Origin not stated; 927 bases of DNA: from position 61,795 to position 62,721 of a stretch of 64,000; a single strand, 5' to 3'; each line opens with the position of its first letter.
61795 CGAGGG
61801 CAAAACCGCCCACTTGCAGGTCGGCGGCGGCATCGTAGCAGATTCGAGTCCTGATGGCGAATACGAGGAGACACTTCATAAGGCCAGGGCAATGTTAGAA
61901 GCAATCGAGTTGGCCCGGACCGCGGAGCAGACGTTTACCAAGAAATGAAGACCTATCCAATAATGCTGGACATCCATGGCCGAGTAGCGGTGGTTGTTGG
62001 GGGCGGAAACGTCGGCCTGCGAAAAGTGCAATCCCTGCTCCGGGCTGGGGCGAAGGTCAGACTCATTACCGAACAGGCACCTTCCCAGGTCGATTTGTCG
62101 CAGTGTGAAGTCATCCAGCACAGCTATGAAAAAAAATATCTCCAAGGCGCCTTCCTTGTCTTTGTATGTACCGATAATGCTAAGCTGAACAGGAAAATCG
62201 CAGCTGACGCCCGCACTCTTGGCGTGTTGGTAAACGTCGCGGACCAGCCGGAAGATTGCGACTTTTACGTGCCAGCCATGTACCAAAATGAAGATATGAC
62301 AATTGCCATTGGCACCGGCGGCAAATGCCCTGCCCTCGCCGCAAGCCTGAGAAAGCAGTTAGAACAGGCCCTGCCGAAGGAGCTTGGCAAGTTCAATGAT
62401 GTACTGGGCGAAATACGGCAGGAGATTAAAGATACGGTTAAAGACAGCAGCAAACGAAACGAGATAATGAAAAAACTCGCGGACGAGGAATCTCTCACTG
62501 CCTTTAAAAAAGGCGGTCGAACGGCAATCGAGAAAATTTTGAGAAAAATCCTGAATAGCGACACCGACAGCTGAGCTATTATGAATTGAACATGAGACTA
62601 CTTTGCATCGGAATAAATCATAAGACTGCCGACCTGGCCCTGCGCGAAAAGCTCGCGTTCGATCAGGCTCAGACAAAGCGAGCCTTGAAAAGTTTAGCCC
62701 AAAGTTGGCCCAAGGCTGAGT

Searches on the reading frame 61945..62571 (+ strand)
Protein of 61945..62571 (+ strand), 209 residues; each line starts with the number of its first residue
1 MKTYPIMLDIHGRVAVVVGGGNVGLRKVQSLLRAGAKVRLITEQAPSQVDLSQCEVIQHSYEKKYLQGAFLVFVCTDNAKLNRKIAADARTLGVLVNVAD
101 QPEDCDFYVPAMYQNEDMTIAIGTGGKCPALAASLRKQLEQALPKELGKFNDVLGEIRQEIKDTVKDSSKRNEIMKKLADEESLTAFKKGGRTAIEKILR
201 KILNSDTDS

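Call 44: find_encoding_contigs(protein=window:61945-62571:+, flank=10000, max_places=2)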
Protein window:61945-62571:+ (209 aa): 7 contigs read that carry it; 2 places shown.
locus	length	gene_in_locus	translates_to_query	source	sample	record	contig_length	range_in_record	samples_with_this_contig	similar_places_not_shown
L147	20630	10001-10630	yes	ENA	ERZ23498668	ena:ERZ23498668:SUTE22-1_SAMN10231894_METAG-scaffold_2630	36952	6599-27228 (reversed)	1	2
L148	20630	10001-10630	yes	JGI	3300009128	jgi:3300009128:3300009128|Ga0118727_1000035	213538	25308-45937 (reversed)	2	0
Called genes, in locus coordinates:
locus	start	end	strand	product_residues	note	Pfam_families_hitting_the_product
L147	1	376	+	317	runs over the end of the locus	PF00749:tRNA-synt_1c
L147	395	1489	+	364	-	-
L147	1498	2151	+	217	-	PF13401:AAA_22 (weak), PF02223:Thymidylate_kin, PF13521:AAA_28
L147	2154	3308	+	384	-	PF13177:DNA_pol3_delta2, PF09115:DNApol3-delta_C (weak)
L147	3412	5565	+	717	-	PF00664:ABC_membrane, PF00005:ABC_tran, PF02463:SMC_N (faint)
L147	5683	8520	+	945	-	PF19543:GH123_N (faint), PF22680:Glyco_hydro_123_N_2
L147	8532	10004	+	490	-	PF04715:, PF00425:Chorismate_bind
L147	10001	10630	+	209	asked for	PF13241:NAD_binding_7, PF14824:Sirohm_synth_M (faint)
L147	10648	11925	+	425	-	PF05201:GlutR_N, PF01488:Shikimate_DH, PF00745:GlutR_dimer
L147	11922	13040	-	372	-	PF01784:DUF34_NIF3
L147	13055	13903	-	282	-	PF01063:Aminotran_4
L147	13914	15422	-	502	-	-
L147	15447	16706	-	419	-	PF00005:ABC_tran, PF13401:AAA_22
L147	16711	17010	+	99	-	PF04266:ASCH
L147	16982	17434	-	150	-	PF18024:HTH_50 (faint), PF08281:Sigma70_r4_2 (faint)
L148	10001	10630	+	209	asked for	PF13241:NAD_binding_7, PF14824:Sirohm_synth_M (faint)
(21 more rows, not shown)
